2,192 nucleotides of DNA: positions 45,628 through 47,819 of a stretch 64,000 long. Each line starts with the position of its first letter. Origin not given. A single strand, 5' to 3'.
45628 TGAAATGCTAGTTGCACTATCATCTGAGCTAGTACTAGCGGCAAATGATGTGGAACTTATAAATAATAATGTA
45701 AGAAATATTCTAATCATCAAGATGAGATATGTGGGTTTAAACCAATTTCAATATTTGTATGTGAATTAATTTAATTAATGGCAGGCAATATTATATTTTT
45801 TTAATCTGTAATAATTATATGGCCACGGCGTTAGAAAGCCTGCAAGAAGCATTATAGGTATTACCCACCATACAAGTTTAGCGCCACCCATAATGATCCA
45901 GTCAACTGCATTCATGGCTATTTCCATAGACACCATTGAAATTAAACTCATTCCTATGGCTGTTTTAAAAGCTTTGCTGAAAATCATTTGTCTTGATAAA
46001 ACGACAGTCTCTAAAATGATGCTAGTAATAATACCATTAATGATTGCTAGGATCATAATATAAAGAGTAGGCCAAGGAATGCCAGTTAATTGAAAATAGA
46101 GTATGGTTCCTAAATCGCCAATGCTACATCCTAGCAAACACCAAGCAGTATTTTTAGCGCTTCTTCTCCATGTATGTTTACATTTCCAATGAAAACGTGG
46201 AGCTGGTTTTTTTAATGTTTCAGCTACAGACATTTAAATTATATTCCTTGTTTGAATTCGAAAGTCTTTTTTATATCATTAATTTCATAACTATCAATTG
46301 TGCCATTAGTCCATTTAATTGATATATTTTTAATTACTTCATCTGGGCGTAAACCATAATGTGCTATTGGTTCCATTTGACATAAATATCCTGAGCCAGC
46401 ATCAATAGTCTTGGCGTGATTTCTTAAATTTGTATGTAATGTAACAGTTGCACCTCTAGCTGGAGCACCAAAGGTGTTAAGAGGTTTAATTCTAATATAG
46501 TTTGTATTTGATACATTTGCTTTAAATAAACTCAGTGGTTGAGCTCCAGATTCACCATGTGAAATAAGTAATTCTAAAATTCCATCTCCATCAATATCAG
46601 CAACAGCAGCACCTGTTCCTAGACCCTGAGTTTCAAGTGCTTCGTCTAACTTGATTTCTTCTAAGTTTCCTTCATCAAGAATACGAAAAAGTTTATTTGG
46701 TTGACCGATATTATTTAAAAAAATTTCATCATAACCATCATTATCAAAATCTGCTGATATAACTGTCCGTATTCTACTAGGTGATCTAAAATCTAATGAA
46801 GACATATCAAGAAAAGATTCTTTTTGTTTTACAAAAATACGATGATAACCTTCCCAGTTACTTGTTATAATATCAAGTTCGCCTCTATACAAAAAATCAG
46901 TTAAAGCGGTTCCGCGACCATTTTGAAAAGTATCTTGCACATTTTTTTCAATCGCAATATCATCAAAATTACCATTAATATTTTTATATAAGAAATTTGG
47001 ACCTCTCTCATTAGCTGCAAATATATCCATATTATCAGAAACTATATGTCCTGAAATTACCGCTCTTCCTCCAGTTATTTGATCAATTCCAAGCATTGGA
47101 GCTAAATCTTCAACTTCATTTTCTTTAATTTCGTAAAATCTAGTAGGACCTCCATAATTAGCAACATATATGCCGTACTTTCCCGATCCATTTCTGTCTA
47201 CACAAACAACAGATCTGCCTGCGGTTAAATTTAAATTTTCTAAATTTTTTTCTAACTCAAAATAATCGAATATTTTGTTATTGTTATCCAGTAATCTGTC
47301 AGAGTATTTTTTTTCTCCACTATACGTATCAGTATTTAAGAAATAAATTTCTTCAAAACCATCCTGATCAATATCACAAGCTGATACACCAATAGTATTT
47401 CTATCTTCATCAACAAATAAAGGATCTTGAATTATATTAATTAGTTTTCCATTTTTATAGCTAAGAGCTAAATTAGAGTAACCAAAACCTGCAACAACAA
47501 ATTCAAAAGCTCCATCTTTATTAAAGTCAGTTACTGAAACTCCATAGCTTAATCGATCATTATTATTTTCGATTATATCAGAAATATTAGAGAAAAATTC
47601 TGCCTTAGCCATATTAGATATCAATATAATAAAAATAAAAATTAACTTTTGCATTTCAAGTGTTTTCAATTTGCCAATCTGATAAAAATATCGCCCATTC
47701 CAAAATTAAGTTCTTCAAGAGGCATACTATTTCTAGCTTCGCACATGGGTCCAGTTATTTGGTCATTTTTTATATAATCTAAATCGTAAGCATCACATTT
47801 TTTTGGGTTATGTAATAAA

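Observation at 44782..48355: Five-gene minus-strand cluster of exported or membrane proteins with no assigned function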

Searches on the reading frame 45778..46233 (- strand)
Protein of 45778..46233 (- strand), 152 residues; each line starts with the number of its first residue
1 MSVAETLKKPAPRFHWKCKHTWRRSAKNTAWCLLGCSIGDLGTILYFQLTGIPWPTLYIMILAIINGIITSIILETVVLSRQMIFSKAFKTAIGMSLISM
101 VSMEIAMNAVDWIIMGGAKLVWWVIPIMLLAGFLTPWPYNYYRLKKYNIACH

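Call 3: search_protein_families(library=pfam, proteins=[window:45778-46233:-], max_evalue=0.1)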
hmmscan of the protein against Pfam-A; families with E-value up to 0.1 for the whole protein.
window:45778-46233:- (152 aa): 1 family
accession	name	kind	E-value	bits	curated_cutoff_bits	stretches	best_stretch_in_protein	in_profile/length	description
PF14342.11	DUF4396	-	8.4e-37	127.1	27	1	21-147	1-139/141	Domain of unknown function (DUF4396)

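Call 4: search_protein_families(library=ncbifam, proteins=[window:45778-46233:-], max_evalue=0.1)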
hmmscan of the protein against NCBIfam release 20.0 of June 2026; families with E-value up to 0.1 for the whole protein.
window:45778-46233:- (152 aa): 0 families

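Call 48: search_solved_structures(query=window:45778-46233:-, max_evalue=1)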
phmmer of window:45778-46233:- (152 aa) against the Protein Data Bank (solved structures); distinct sequences matched with E-value up to 1: 0.

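Call 54: find_homologous_proteins(query=window:45778-46233:-, max_evalue=0.001)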
Query window:45778-46233:- (152 aa): 8000 proteins with E <= 0.001 among 8000 candidates; the best 120 are listed.
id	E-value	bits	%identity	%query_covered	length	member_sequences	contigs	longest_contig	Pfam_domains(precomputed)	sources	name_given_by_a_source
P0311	4.4e-106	370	-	-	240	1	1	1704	PF14342.12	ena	-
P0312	1.4e-97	342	100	100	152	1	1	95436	PF14342.12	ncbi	-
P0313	4.3e-97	340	99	100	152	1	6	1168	PF14342.12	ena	-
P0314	2.0e-96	338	99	100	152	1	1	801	PF14342.12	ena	-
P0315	2.5e-96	338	99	100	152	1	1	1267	PF14342.12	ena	-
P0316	3.6e-96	337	99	100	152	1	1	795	PF14342.12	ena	-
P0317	3.7e-96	337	99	100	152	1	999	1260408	PF14342.12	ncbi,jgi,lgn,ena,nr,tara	ncbi:MAG: hypothetical protein CM15mP57_3850 [Alphaproteobacteria bacterium]|jgi:hypothetical protei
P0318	4.0e-96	337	98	100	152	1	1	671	PF14342.12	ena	-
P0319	4.0e-96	337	99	100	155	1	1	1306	PF14342.12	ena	-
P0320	4.0e-96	337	99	100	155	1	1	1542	PF14342.12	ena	-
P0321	4.3e-96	337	99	100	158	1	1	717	PF14342.12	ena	-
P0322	4.6e-96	337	99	100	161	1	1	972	PF14342.12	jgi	-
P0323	4.8e-96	337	98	100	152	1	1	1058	PF14342.12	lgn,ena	-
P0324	4.8e-96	337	98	100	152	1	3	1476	PF14342.12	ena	-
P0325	4.8e-96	337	98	100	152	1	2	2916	PF14342.12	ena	-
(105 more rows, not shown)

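Call 55: search_dna_similar(query=window:45778-46233:-, collection=plasmids, mode=protein, max_evalue=0.001, max_rows=25, rows=spread)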
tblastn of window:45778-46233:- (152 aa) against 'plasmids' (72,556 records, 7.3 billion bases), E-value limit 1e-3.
Records with a match: 4; places in all: 4; records where one place covers at least 80% of the query: 2.
Best place of each record, by identity: <60% 4.
By first word of the organism name: Streptomyces 2; Frigoribacterium 1; Kocuria 1.
By predicted mobility (MOB-suite, as given by PLSDB): non-mobilizable 4.
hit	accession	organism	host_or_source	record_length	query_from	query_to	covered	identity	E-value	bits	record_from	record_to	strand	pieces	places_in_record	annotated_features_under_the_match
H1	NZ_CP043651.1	Frigoribacterium sp. NBH87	pure culture,soil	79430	15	146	87%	28.6%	9e-4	45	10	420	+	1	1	DUF4396 domain-containing protein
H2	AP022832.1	Kocuria sp. TGY1120_3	-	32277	13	152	92%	26.7%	9e-5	48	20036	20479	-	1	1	record has no annotation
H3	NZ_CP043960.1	Streptomyces tendae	microorganism,soil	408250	21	133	74%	29.1%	6e-4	46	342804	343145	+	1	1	DUF4396 domain-containing protein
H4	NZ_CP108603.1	Streptomyces sp. NBC_01175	-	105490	21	134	75%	28.1%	1e-4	48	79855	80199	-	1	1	DUF4396 domain-containing protein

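Call 56: get_annotated_region(hit=H4, flank=5000)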
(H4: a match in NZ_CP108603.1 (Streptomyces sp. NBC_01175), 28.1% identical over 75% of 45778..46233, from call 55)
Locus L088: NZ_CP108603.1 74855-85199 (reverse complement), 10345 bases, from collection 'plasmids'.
description: Streptomyces sp. NBC_01175 plasmid unnamed1, complete sequence
organism: Streptomyces sp. NBC_01175 (NCBI taxid 2903759)
taxonomy: Bacteria; Actinomycetota; Actinomycetes; Kitasatosporales; Streptomycetaceae; Streptomyces; Streptomyces sp. NBC 01175
host: -; source: -; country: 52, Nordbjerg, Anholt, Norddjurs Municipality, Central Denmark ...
typing (MOB-suite, as given by PLSDB): non-mobilizable; replicon rep_cluster_1982; mating-pair formation MPF_T
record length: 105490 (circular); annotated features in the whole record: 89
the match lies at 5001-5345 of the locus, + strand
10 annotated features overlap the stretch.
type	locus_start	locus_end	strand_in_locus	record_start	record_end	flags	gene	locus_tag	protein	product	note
CDS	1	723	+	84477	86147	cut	-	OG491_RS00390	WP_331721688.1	hypothetical protein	-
CDS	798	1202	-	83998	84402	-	-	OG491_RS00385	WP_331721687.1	hypothetical protein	-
CDS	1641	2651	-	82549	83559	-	-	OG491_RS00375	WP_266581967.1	recombinase family protein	GO:0006310 - DNA recombination [Evidence IEA]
CDS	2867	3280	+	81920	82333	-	-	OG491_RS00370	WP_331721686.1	DUF6153 family protein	-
CDS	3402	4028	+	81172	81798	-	-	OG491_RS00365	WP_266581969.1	DUF305 domain-containing protein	-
CDS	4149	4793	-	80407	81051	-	-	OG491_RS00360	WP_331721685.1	class I SAM-dependent methyltransferase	GO:0032259 - methylation [Evidence IEA]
CDS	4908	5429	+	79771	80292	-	-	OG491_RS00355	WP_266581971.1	DUF4396 domain-containing protein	-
CDS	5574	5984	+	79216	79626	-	-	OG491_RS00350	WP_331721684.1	four-helix bundle copper-binding protein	-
CDS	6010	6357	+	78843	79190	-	-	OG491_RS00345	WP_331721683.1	hypothetical protein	-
CDS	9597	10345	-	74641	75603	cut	-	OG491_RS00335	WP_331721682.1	hypothetical protein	-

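Call 57: get_annotated_region(hit=H3, flank=5000)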
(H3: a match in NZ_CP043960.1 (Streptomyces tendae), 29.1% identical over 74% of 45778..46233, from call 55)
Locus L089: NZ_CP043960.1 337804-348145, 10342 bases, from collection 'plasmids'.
description: Streptomyces tendae strain 139 plasmid unnamed1, complete sequence
organism: Streptomyces tendae (NCBI taxid 1932)
taxonomy: Bacteria; Actinomycetota; Actinomycetes; Kitasatosporales; Streptomycetaceae; Streptomyces; Streptomyces tendae
host: -; source: microorganism,soil; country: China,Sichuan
typing (MOB-suite, as given by PLSDB): non-mobilizable; replicon rep_cluster_1879,rep_cluster_1910
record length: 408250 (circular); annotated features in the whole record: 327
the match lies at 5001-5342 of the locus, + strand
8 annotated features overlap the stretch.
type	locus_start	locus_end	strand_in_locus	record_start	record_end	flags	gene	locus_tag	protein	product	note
CDS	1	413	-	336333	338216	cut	-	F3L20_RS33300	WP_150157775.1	Na+/H+ antiporter NhaA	-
CDS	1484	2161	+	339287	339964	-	-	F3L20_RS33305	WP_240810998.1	sigma factor-like helix-turn-helix DNA-binding protein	GO:0006352 - DNA-templated transcription initiation [Evidence IEA]; GO:0006355 - regulation of DNA-templated ...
CDS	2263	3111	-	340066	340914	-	-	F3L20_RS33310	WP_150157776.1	GNAT family N-acetyltransferase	-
CDS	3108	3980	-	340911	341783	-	-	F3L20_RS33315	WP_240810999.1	alpha/beta hydrolase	-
CDS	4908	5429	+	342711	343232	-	-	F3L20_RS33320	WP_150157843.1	DUF4396 domain-containing protein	-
CDS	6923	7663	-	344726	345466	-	-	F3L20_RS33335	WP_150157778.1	alpha/beta hydrolase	-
CDS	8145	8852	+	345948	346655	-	-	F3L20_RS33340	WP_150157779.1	response regulator transcription factor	GO:0000160 - phosphorelay signal transduction system [Evidence IEA]; GO:0006355 - regulation of DNA-templated ...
CDS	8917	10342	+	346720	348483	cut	-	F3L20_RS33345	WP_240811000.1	HAMP domain-containing sensor histidine kinase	GO:0007165 - signal transduction [Evidence IEA]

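Call 58: get_annotated_region(hit=H1, flank=5000)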
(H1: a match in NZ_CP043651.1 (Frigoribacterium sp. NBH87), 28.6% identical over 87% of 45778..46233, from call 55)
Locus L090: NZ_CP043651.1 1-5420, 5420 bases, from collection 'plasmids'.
description: Frigoribacterium sp. NBH87 plasmid unnamed1, complete sequence
organism: Frigoribacterium sp. NBH87 (NCBI taxid 2596916)
taxonomy: Bacteria; Actinomycetota; Actinomycetes; Micrococcales; Microbacteriaceae; Frigoribacterium; Frigoribacterium sp. NBH87
host: -; source: pure culture,soil; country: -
typing (MOB-suite, as given by PLSDB): non-mobilizable
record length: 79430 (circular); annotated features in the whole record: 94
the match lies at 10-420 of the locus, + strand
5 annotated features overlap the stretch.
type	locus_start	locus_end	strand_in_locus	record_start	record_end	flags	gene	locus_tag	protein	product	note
CDS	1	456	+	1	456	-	-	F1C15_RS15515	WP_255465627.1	DUF4396 domain-containing protein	-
CDS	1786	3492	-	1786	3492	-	-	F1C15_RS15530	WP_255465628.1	glycosyltransferase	-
CDS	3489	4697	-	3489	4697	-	-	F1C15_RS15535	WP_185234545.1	hypothetical protein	-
CDS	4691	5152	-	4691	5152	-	-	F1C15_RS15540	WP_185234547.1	MarR family transcriptional regulator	GO:0006355 - regulation of DNA-templated transcription [Evidence IEA]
CDS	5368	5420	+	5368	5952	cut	-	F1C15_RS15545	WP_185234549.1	recombinase family protein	GO:0006310 - DNA recombination [Evidence IEA]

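Call 83: search_protein_families(library=padloc, proteins=[window:45778-46233:-], max_evalue=0.01)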
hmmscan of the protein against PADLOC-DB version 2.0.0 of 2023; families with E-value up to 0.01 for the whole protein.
window:45778-46233:- (152 aa): 0 families

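Call 98: find_encoding_contigs(protein=P0312, flank=6000, max_places=2)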
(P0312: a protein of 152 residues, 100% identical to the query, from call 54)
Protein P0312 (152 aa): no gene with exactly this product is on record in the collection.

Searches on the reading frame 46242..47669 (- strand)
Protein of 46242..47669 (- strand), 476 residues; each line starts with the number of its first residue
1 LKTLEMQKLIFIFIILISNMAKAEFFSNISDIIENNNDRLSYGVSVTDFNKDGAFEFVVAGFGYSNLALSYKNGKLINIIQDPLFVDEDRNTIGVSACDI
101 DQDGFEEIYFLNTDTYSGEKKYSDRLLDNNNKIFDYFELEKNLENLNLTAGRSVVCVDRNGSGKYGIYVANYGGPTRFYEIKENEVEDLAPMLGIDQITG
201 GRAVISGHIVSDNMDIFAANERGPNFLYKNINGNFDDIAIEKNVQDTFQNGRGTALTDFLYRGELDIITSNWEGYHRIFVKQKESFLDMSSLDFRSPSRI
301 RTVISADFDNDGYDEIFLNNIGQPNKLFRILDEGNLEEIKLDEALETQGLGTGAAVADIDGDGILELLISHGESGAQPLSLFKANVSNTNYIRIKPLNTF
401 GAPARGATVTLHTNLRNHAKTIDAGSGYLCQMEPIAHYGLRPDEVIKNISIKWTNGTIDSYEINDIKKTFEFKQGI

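Call 3: search_protein_families(library=pfam, proteins=[window:46242-47669:-], max_evalue=0.1)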
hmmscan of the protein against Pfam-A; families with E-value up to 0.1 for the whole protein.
window:46242-47669:- (476 aa): 3 families
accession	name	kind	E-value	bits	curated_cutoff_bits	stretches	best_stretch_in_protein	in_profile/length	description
PF13517.12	FG-GAP_3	-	4.3e-22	78.9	26.9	3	307-369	1-61/61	FG-GAP-like repeat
PF01839.29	FG-GAP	-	2.4e-11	43.7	22.1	1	351-369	2-20/37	FG-GAP repeat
PF07593.17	UnbV_ASPIC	-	1.2e-10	41.6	23.4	1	404-461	1-58/68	ASPIC and UnbV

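Call 4: search_protein_families(library=ncbifam, proteins=[window:46242-47669:-], max_evalue=0.1)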
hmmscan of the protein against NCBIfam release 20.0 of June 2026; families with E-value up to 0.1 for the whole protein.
window:46242-47669:- (476 aa): 2 families
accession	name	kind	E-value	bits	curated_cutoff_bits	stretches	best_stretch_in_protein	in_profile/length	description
NF047539.1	XAC2610_fam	domain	0.011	16.2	35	0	356-403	3-52/89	XAC2610-related protein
NF008381.0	PRK11176.1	equivalog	0.069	11.5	867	1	142-187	358-401/582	lipid A ABC transporter ATP-binding protein/permease MsbA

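Call 47: search_solved_structures(query=window:46242-47669:-, max_evalue=0.01, show_alignments=1)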
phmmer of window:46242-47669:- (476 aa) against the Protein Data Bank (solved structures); distinct sequences matched with E-value up to 0.01: 1.
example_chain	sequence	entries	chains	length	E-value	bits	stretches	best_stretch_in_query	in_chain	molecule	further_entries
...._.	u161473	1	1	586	1.4e-106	360.4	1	33-462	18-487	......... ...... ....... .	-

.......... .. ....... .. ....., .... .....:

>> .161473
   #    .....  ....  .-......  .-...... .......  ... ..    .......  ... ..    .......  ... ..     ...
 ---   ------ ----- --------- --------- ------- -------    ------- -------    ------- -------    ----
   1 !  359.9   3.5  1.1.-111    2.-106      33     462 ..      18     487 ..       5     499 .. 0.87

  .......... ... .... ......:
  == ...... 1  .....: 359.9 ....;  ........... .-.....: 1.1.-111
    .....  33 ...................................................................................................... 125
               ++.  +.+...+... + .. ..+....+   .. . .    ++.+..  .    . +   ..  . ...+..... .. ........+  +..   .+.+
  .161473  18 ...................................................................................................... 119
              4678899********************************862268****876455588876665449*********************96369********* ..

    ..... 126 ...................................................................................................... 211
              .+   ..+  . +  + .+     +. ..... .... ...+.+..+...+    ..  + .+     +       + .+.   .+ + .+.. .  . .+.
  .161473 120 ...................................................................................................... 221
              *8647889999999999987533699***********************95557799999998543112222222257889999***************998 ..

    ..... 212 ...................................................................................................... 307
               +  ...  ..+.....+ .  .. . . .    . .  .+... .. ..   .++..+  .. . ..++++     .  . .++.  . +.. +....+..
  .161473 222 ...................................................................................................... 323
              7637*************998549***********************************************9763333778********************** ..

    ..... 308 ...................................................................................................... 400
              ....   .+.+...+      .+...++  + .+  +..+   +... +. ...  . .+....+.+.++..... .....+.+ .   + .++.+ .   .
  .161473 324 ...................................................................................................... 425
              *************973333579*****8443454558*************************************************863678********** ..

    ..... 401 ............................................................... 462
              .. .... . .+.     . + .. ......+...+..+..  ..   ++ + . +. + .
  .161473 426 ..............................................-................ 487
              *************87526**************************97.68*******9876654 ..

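Call 83: search_protein_families(library=padloc, proteins=[window:46242-47669:-], max_evalue=0.01)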
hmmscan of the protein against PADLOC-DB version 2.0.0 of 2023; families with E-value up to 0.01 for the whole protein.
window:46242-47669:- (476 aa): 0 families
